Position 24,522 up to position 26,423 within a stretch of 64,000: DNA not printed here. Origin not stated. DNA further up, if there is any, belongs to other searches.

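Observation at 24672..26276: Circularly permuted cofactor-independent phosphoglycerate mutase in a single ORF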

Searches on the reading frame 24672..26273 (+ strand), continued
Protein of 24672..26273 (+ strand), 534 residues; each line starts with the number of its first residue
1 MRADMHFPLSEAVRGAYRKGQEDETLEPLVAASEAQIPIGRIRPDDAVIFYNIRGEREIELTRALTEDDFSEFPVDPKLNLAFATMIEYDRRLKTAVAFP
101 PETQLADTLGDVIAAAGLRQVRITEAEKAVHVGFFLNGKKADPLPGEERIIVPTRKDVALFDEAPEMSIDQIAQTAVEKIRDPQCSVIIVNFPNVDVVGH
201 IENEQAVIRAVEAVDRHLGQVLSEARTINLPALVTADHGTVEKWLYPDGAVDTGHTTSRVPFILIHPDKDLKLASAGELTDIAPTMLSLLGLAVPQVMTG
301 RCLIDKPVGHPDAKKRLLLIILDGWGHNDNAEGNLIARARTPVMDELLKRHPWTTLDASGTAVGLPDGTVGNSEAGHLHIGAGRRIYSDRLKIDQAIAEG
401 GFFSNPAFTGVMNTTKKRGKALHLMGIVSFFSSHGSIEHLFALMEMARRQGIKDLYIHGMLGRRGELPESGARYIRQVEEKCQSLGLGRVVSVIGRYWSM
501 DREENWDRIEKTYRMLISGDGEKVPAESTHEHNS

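Call 25: predict_structure(alignment_id=A1)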
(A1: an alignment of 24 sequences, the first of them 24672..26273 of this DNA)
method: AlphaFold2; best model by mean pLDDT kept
length: 534 residues; sequences in the alignment: 24
mean_pLDDT: 83.1   pTM: 0.80
mean pLDDT of the five models: 83.1, 82.2, 78.9, 77.3, 76.4
residues with pLDDT >= 90: 269; 70-90: 164; 50-70: 69; < 50: 32
segments of 3 or more residues with pLDDT < 50: 1-3, 157-164, 309-311, 499-503, 529-534
pLDDT, mean of each block of 10 residues (from residue 1): 69 90 86 94 96 75 88 90 84 82 84 95 87 84 92 60 60 96 95 82 78 95 96 90 55 65 92 91 94 90 72 78 86 82 96 83 55 79 80 88 95 97 86 72 96 96 58 91 95 73 65 94 75 29
secondary structure, 60 per line:
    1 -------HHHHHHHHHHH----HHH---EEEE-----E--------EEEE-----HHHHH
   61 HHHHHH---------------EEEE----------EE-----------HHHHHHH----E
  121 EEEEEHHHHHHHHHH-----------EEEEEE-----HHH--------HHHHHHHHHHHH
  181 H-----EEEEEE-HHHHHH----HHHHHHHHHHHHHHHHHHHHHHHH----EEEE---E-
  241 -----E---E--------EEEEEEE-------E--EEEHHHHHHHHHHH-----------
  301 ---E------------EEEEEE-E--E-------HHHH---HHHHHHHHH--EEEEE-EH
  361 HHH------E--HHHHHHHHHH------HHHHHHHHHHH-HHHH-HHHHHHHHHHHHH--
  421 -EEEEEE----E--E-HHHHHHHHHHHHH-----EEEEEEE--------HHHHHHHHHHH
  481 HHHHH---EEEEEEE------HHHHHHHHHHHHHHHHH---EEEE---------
elements in order: H8-18 E29-32 E47-50 H56-66 E82-85 H109-115 E120-125 H126-135 E147-152 H169-181 E187-192 H194-199 H204-227 E232-235 E259-265 E276-278 H279-289 E317-322 H335-338 H342-350 E353-357 H360-363 H373-382 H389-399 H401-404 H406-418 E422-427 H437-449 E455-461 H470-485 E489-495 H502-518 E522-525
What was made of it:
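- The AF2 model has pLDDT 83 and pTM 0.80 (call 25).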

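Call 28: list_cluster_members(proteins=[P0121, P0130, P0147, P0162, P0170, P0190, P0124, P0129, P0144, P0215])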
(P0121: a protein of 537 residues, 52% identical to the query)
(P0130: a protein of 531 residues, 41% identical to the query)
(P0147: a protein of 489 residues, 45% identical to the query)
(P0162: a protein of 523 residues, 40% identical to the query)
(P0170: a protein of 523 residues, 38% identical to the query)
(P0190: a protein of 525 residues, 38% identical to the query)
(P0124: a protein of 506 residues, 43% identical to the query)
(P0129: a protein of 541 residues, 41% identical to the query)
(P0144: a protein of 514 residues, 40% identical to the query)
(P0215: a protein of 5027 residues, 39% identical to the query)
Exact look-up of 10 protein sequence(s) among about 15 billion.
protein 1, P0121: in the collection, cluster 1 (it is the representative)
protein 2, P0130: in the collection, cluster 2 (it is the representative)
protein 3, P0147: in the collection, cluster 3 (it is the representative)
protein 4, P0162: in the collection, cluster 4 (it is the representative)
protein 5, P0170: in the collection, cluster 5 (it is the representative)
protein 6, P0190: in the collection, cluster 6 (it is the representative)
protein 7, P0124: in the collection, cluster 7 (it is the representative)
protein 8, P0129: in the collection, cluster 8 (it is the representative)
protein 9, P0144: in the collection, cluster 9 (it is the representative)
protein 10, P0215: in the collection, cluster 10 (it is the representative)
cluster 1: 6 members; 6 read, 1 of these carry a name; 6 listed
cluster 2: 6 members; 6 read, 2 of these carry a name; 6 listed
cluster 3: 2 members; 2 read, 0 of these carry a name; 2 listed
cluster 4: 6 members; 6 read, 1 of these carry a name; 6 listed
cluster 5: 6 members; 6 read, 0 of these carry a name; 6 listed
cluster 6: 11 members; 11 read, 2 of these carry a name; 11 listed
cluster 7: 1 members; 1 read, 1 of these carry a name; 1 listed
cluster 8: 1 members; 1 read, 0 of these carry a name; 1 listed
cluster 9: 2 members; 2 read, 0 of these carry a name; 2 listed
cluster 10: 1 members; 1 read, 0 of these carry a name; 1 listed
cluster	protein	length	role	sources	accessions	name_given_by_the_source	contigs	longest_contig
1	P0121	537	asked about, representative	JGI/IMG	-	-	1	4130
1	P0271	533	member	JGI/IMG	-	2,3-bisphosphoglycerate-independent phosphoglycerate mutase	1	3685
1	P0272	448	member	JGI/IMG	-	-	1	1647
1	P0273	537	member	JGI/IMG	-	-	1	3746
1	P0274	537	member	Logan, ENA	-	-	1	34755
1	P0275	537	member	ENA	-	-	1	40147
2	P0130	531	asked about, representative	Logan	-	-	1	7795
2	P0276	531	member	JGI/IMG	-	2,3-bisphosphoglycerate-independent phosphoglycerate mutase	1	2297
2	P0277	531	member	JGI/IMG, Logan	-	2,3-bisphosphoglycerate-independent phosphoglycerate mutase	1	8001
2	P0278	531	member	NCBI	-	-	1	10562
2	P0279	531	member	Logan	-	-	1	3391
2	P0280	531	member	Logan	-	-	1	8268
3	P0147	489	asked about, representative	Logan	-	-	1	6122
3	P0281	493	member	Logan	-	-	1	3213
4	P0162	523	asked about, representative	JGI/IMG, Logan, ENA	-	-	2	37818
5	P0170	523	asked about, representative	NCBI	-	-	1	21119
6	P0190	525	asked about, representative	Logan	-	-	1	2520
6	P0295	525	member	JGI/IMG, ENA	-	-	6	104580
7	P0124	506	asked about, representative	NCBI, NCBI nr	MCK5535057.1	phosphoglycerate mutase (2,3-diphosphoglycerate-independent), partial [bacterium] | phosphoglycerate mutase (2,3-diphosphoglycerate-independent) [bacterium]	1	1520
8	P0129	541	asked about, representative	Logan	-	-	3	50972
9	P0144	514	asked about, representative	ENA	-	-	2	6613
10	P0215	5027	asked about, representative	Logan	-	-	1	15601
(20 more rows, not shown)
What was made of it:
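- One unrelated permuted hit (P0124) fills a 1520-bp contig end to end and could itself be such an artefact (call 28).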

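Call 29: fold_search(model_id=the predicted structure, library=pdb)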
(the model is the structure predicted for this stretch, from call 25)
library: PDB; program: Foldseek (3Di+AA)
matches with E <= 10: 1005; with E <= 0.001: 22
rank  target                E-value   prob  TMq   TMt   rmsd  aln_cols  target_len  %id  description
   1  1ejj                  1.3e-16  1.00  0.49  0.52   3.4       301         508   39  CRYSTAL STRUCTURAL ANALYSIS OF PHOSPHOGLYCERATE MUTASE COCRYSTALLIZED WITH 3-PHOSPHOGLYCERATE (released 2001-03-02)
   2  1o99                  6.9e-16  1.00  0.49  0.51   3.2       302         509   40  CRYSTAL STRUCTURE OF THE S62A MUTANT OF PHOSPHOGLYCERATE MUTASE FROM BACILLUS STEAROTHERMOPHILUS COMPLEXED WITH 2-PHOSPH (released 2002-12-23)
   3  2ify                  7.8e-16  1.00  0.36  0.38   8.0       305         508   42  Structure of Bacillus anthracis cofactor-independent phosphoglucerate mutase (released 2006-10-24)
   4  1o98                  1.5e-15  1.00  0.50  0.52   3.3       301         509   39  1.4A CRYSTAL STRUCTURE OF PHOSPHOGLYCERATE MUTASE FROM BACILLUS STEAROTHERMOPHILUS COMPLEXED WITH 2-PHOSPHOGLYCERATE (released 2003-05-01)
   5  5vpu                  1.3e-13  1.00  0.45  0.47   8.0       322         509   35  Crystal Structure of 2,3-bisphosphoglycerate-independent phosphoglycerate mutase bound to 3-phosphoglycerate, from Acine (released 2017-05-24)
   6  7tl7_D                6.4e-13  1.00  0.38  0.39   7.5       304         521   34  1.90A resolution structure of independent phosphoglycerate mutase from C. elegans in complex with a macrocyclic peptid (released 2022-08-10)
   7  4my4                  9.5e-13  1.00  0.42  0.44   3.7       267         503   36  Crystal structure of phosphoglycerate mutase from Staphylococcus aureus. (released 2013-10-16)
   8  7kng_A                1.0e-12  1.00  0.38  0.39   8.0       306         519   33  2.10A resolution structure of independent Phosphoglycerate mutase from C. elegans in complex with a macrocyclic peptid (released 2021-04-07)
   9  7knf_A                1.1e-12  1.00  0.38  0.40   8.0       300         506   33  1.80A resolution structure of independent Phosphoglycerate mutase from C. elegans in complex with a macrocyclic peptid (released 2021-04-07)
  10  7tl7_A                1.9e-12  1.00  0.37  0.38   8.0       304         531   34  1.90A resolution structure of independent phosphoglycerate mutase from C. elegans in complex with a macrocyclic peptid (released 2022-08-10)
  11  4nwj                  2.0e-12  1.00  0.43  0.46   6.1       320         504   32  Crystal structure of phosphopglycerate mutase from Staphylococcus aureus in 3-phosphoglyceric acid bound form. (released 2015-01-14)
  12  7knf_B                2.4e-12  1.00  0.38  0.40   7.7       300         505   33  1.80A resolution structure of independent Phosphoglycerate mutase from C. elegans in complex with a macrocyclic peptid (released 2021-04-07)
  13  7tl7_C                2.4e-12  1.00  0.38  0.39   7.6       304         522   34  1.90A resolution structure of independent phosphoglycerate mutase from C. elegans in complex with a macrocyclic peptid (released 2022-08-10)
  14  5kgm_A                2.9e-12  1.00  0.37  0.38   9.7       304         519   34  2.95A resolution structure of Apo independent phosphoglycerate mutase from C. elegans (monoclinic form) (released 2017-04-05)
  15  5kgl_A                3.2e-12  1.00  0.37  0.38   8.9       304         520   34  2.45A resolution structure of Apo independent phosphoglycerate mutase from C. elegans (orthorhombic form) (released 2017-04-05)
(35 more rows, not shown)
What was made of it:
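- Its top 22 Foldseek PDB hits are all iPGMs, aligning ~300 columns at TM ~0.5, as expected when a sequence-order aligner meets a permutant (call 29).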

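Call 35: find_encoding_contigs(protein=P0162, flank=8000, max_places=3)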
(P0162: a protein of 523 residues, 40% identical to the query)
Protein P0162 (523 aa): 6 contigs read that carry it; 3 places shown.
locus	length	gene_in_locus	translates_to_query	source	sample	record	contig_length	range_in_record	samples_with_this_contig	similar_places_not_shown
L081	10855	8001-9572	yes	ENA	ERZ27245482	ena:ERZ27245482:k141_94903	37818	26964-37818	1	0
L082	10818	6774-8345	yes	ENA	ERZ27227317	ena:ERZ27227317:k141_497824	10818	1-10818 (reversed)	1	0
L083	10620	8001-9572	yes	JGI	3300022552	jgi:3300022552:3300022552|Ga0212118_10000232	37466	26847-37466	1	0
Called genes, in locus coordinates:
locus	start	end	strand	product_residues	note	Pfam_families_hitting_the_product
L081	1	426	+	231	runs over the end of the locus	-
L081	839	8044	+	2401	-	PF06414:Zeta_toxin (faint), PF13191:AAA_16 (faint), PF00004:AAA (faint), PF01326:PPDK_N, PF13207:AAA_17 (faint), PF13238:AAA_18 (faint)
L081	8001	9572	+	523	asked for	PF06415:iPGM_N, PF01676:Metalloenzyme, PF06415:iPGM_N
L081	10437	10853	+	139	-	?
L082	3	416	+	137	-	?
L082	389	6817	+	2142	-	PF13191:AAA_16 (faint), PF00004:AAA (faint), PF01326:PPDK_N, PF06414:Zeta_toxin (faint), PF13189:Cytidylate_kin2 (faint), PF13207:AAA_17 (faint), PF13238:AAA_18 (faint)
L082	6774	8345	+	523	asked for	PF06415:iPGM_N, PF01676:Metalloenzyme, PF06415:iPGM_N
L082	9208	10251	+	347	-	PF20551:DUF6765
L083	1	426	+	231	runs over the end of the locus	-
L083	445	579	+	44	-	-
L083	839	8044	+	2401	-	PF06414:Zeta_toxin (faint), PF13191:AAA_16 (faint), PF00004:AAA (faint), PF01326:PPDK_N, PF13207:AAA_17 (faint), PF13238:AAA_18 (faint)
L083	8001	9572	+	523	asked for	PF06415:iPGM_N, PF01676:Metalloenzyme, PF06415:iPGM_N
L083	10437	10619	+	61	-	?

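Call 37: find_encoding_contigs(protein=P0295, flank=7000, max_places=2)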
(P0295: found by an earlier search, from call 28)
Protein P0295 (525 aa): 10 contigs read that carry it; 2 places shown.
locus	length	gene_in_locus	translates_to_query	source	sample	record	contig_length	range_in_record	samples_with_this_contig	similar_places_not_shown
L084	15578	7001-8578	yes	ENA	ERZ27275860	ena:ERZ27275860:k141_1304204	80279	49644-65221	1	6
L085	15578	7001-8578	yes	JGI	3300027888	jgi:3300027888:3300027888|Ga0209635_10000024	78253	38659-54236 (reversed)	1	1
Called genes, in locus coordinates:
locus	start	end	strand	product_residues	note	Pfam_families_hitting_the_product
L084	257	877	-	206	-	PF00300:His_Phos_1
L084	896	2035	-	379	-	PF20706:GT4-conflict, PF00534:Glycos_transf_1, PF13692:Glyco_trans_1_4, PF13524:Glyco_trans_1_2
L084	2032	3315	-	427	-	PF13439:Glyco_transf_4 (faint), PF00534:Glycos_transf_1, PF13692:Glyco_trans_1_4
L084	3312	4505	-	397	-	PF04101:Glyco_tran_28_C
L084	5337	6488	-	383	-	PF01464:SLT, PF01476:LysM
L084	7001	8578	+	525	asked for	PF01676:Metalloenzyme, PF06415:iPGM_N, PF01676:Metalloenzyme, PF06415:iPGM_N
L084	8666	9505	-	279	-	PF03009:GDPD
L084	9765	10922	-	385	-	PF13416:SBP_bac_8 (weak)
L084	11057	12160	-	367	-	PF00005:ABC_tran, PF02463:SMC_N (faint), PF13304:AAA_21 (faint)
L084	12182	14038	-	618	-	PF00528:BPD_transp_1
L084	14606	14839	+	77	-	-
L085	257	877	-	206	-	PF00300:His_Phos_1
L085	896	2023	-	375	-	PF20706:GT4-conflict, PF00534:Glycos_transf_1, PF13692:Glyco_trans_1_4, PF13524:Glyco_trans_1_2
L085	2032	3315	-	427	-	PF13439:Glyco_transf_4 (faint), PF00534:Glycos_transf_1, PF13692:Glyco_trans_1_4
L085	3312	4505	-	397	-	PF04101:Glyco_tran_28_C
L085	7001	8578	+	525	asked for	PF01676:Metalloenzyme, PF06415:iPGM_N, PF01676:Metalloenzyme, PF06415:iPGM_N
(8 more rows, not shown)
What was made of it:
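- Another lies beside a GDPD gene and an ABC importer (call 37).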

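Call 38: find_encoding_contigs(protein=P0275, flank=7000, max_places=2)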
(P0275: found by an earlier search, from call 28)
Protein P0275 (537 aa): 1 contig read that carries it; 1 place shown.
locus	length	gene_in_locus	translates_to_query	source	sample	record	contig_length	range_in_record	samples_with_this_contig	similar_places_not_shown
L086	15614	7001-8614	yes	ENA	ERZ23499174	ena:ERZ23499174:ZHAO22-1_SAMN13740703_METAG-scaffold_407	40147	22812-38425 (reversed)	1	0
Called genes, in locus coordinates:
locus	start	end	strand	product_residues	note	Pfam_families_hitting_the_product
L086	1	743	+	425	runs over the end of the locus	PF04413:Glycos_transf_N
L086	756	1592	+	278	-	PF01569:PAP2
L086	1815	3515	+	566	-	PF01979:Amidohydro_1 (faint), PF07969:Amidohydro_3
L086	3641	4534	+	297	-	PF01551:Peptidase_M23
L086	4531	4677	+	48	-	-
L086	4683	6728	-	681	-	PF00930:DPPIV_N (faint), PF26550:Tricorn_2nd, PF07676:PD40, PF25174:Beta-prop_THOC3 (faint), PF26549:Tricorn_N, PF20434:BD-FAE, PF00326:Peptidase_S9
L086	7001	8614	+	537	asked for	PF06415:iPGM_N, PF01676:Metalloenzyme, PF01663:Phosphodiest (weak), PF01676:Metalloenzyme, PF06415:iPGM_N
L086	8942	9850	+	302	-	PF00005:ABC_tran, PF13304:AAA_21, PF13732:DrrA1-3_C (weak)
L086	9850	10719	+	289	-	PF12679:ABC2_membrane_2 (weak)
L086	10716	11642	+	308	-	PF00005:ABC_tran, PF13476:AAA_23 (weak), PF13304:AAA_21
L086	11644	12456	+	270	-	PF12679:ABC2_membrane_2, PF12730:ABC2_membrane_4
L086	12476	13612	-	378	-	-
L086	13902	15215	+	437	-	PF00557:Peptidase_M24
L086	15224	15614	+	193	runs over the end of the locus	PF00881:Nitroreductase, PF14512:TM1586_NiRdase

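Call 39: find_encoding_contigs(protein=P0170, flank=7000, max_places=2)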
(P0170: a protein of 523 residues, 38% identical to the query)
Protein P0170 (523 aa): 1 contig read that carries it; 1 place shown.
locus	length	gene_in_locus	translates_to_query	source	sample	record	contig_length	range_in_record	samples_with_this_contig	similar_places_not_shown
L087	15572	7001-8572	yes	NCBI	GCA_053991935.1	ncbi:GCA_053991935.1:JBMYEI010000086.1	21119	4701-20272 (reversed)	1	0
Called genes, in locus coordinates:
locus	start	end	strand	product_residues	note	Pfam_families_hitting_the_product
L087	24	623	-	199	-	PF07963:N_methyl, PF22434:PilW_C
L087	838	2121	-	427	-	PF00753:Lactamase_B, PF13483:Lactamase_B_3 (weak), PF12706:Lactamase_B_2, PF16661:Lactamase_B_6, PF10996:Beta-Casp, PF07521:RMMBL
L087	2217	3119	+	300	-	PF00126:HTH_1, PF03466:LysR_substrate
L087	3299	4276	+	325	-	PF01547:SBP_bac_1, PF13531:SBP_bac_11, PF13416:SBP_bac_8, PF13343:SBP_bac_6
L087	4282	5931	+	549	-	PF00528:BPD_transp_1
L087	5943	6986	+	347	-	PF00005:ABC_tran, PF13304:AAA_21 (faint), PF08402:TOBE_2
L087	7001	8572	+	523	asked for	PF01676:Metalloenzyme, PF06415:iPGM_N, PF01676:Metalloenzyme, PF06415:iPGM_N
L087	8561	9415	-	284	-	PF00892:EamA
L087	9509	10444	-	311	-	PF12679:ABC2_membrane_2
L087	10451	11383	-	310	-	PF00005:ABC_tran, PF13304:AAA_21 (weak)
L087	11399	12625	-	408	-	PF10633:NPCBM_assoc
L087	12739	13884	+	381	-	PF02670:DXP_reductoisom, PF08436:DXP_redisom_C, PF13288:DXPR_C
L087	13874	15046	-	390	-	PF13487:HD_5, PF01966:HD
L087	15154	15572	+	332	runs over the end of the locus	PF02608:Bmp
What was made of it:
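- Another is the last gene of a LysR plus SBP/fused-permease/ATPase importer operon (call 39).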

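Call 40: find_encoding_contigs(protein=P0129, flank=7000, max_places=2)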
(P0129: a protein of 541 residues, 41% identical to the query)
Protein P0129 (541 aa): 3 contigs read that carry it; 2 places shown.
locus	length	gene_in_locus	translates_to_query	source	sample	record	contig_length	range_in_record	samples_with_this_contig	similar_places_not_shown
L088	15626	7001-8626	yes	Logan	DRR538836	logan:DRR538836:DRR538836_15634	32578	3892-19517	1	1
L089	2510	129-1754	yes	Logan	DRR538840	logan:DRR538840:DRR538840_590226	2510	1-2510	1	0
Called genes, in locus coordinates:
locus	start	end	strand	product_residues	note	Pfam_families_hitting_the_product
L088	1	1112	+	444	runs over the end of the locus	PF04107:GCS2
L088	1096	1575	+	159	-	PF02577:BFN_dom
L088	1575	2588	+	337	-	PF01351:RNase_HII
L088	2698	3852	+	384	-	PF07690:MFS_1, PF12832:MFS_1_like, PF11700:ATG22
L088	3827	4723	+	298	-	PF02899:Phage_int_SAM_1, PF00589:Phage_integrase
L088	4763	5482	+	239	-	-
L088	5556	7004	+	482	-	PF00342:PGI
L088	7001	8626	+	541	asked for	PF06415:iPGM_N, PF01676:Metalloenzyme, PF01663:Phosphodiest (weak), PF00884:Sulfatase (weak), PF01676:Metalloenzyme, PF06415:iPGM_N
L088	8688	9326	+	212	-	PF02163:Peptidase_M50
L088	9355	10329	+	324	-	PF00579:tRNA-synt_1b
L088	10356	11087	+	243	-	PF02616:SMC_ScpA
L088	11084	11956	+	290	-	PF04079:SMC_ScpB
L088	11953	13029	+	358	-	PF01817:CM_2, PF00800:PDT, PF01842:ACT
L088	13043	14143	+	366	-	PF00155:Aminotran_1_2, PF00266:Aminotran_5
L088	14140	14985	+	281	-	PF03807:F420_oxidored (weak), PF02153:PDH_N, PF20463:PDH_C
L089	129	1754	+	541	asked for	PF06415:iPGM_N, PF01676:Metalloenzyme, PF01663:Phosphodiest (weak), PF00884:Sulfatase (weak), PF01676:Metalloenzyme, PF06415:iPGM_N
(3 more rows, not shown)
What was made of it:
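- Closest known: Permuted iPGMs with canonical motifs found in this session. Different: P0129 overlaps pgi (call 40).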
